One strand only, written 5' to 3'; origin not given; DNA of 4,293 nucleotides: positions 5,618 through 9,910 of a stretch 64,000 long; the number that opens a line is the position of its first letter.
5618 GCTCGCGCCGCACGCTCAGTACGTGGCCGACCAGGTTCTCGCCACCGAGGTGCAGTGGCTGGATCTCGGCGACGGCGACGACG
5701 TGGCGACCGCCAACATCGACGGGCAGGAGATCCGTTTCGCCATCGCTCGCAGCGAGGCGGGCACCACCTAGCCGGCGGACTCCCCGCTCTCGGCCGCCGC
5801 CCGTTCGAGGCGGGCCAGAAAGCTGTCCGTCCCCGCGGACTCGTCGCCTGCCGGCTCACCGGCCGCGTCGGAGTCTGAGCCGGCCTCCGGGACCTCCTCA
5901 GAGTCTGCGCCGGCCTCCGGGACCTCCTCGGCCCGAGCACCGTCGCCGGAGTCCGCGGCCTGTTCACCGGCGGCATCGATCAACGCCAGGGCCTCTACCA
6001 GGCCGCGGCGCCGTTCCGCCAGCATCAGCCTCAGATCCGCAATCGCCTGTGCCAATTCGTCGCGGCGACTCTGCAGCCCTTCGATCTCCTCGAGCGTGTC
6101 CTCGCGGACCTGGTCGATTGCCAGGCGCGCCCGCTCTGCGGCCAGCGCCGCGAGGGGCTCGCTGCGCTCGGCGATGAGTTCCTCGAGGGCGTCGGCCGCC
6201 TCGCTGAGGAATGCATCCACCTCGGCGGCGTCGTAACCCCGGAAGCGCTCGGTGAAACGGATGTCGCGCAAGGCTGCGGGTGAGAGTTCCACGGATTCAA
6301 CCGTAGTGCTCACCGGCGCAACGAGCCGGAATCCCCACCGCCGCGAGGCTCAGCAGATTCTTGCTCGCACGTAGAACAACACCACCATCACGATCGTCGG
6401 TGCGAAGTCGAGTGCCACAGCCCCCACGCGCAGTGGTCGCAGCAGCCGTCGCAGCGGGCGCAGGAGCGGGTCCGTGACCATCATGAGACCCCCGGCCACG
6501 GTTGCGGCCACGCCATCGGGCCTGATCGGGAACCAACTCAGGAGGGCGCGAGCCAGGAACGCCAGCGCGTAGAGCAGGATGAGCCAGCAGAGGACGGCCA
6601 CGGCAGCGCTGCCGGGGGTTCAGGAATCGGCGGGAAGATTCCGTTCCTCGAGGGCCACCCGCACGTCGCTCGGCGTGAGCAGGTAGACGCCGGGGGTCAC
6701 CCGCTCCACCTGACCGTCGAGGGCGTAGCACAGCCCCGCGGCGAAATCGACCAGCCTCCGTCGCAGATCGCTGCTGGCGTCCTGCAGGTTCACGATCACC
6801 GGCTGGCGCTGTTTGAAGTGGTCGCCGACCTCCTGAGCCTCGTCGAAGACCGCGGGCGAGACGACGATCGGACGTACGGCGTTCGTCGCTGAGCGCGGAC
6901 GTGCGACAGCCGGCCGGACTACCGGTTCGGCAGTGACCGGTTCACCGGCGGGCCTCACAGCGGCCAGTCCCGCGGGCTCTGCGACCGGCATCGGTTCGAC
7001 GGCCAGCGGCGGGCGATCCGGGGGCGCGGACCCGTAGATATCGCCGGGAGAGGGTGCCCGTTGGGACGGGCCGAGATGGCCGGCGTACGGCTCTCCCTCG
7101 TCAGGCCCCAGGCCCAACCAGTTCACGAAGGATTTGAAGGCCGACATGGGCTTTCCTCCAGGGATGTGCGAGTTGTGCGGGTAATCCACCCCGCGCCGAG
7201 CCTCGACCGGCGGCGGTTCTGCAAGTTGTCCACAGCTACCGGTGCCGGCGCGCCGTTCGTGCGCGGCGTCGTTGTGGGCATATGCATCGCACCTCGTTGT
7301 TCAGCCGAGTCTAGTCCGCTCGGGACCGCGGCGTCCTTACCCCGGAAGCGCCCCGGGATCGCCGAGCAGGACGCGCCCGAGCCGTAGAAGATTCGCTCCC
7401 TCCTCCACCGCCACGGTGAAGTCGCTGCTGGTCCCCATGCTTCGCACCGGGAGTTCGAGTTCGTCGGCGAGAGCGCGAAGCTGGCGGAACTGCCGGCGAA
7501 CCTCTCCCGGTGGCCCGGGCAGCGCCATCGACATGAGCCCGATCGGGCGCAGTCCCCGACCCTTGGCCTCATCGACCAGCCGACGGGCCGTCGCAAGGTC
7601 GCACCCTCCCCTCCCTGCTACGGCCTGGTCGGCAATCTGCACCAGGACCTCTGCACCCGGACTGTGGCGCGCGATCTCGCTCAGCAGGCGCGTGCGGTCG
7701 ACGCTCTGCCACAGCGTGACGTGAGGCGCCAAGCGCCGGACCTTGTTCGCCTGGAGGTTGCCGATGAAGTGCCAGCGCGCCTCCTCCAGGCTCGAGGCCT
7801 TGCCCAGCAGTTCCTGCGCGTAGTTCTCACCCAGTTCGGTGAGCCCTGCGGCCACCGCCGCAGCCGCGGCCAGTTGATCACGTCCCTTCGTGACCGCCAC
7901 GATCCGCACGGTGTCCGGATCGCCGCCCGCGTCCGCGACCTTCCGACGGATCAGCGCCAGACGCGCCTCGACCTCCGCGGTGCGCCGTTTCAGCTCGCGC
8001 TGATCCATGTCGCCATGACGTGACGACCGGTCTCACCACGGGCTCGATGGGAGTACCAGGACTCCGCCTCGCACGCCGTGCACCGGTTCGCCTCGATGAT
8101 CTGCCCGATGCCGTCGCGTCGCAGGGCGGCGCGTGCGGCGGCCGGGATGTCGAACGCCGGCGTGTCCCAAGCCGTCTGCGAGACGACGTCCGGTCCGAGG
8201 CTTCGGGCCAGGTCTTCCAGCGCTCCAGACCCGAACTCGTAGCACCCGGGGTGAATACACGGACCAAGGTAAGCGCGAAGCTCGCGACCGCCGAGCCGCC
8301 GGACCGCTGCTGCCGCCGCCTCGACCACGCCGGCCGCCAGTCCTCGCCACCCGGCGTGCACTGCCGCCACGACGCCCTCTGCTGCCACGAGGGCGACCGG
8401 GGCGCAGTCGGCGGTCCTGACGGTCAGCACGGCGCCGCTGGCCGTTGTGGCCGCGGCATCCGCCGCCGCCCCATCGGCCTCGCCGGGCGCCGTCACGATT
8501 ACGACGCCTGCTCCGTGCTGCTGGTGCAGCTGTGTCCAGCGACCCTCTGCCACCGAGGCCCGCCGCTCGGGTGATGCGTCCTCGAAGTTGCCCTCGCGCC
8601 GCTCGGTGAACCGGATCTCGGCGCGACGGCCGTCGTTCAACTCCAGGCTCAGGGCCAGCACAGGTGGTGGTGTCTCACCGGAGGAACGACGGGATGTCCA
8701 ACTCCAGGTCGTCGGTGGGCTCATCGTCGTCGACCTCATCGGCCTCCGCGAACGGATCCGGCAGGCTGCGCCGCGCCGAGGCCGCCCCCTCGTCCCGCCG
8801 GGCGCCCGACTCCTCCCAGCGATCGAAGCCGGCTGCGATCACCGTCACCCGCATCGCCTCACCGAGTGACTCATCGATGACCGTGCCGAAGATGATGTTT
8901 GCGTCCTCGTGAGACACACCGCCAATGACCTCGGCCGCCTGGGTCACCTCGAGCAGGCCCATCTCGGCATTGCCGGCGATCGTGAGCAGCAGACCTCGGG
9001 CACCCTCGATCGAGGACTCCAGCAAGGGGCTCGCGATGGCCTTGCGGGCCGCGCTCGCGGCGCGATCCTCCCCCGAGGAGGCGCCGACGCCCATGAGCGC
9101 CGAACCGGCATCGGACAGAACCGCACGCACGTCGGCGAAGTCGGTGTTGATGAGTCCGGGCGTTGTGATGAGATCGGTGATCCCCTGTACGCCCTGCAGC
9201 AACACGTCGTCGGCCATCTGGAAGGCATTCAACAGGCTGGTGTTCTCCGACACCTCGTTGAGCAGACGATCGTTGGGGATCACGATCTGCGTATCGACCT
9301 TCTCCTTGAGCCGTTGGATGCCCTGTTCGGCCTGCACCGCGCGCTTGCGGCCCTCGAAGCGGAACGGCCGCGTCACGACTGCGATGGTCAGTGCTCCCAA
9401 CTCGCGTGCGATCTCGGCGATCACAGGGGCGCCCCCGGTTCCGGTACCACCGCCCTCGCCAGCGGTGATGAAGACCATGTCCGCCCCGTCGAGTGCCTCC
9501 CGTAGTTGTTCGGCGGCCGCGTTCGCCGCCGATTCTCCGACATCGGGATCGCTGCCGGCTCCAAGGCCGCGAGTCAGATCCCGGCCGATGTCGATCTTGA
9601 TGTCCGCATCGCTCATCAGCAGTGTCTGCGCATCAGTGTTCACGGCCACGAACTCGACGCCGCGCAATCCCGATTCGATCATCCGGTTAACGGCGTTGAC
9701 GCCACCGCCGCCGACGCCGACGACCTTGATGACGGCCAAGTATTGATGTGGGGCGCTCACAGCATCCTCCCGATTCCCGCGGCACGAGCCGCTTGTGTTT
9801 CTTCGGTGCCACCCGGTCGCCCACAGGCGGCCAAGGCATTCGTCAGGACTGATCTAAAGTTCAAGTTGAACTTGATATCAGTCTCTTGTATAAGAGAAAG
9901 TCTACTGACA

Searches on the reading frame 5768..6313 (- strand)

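Call 26: search_protein_families(library=pfam, proteins=[window:5768-6313:-], max_evalue=0.00001)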
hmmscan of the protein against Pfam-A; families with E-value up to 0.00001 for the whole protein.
window:5768-6313:- (181 aa): 1 family
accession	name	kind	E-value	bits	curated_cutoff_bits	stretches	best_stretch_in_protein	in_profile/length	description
PF05103.18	DivIVA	-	9.8e-10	38.9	28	1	10-76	1-67/131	DivIVA protein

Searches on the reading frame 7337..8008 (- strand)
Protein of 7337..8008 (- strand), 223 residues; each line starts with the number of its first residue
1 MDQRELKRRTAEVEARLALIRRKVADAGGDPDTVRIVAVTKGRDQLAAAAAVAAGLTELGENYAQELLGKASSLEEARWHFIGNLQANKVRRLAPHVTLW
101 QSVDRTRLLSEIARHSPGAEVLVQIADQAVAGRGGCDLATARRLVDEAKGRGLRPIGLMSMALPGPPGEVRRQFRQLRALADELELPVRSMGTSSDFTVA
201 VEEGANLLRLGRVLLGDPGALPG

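Call 26: search_protein_families(library=pfam, proteins=[window:7337-8008:-], max_evalue=0.00001)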
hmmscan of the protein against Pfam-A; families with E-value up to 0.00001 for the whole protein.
window:7337-8008:- (223 aa): 1 family
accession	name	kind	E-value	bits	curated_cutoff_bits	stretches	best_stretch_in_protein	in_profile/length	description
PF01168.26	Ala_racemase_N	-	4.9e-14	53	24.1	1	33-217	20-218/220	Alanine racemase, N-terminal domain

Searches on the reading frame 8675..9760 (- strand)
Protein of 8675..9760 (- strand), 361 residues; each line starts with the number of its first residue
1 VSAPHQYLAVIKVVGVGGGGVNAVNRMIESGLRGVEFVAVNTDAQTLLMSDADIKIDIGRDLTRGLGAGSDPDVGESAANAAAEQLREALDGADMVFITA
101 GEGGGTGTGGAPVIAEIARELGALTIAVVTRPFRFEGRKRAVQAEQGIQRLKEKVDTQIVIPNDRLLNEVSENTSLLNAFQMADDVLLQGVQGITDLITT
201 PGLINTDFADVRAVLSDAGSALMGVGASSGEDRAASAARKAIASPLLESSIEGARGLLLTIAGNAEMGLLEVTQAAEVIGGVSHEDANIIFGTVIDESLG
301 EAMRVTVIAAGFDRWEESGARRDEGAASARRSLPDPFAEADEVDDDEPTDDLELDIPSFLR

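Call 26: search_protein_families(library=pfam, proteins=[window:8675-9760:-], max_evalue=0.00001)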
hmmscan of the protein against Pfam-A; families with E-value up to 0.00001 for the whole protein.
window:8675-9760:- (361 aa): 2 families
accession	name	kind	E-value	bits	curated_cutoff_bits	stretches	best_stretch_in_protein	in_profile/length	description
PF00091.31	Tubulin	-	8.7e-48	163.6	33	1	11-168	2-187/190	Tubulin/FtsZ family, GTPase domain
PF12327.13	FtsZ_C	-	3.3e-30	104.7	27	1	219-313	1-95/95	FtsZ family, C-terminal domain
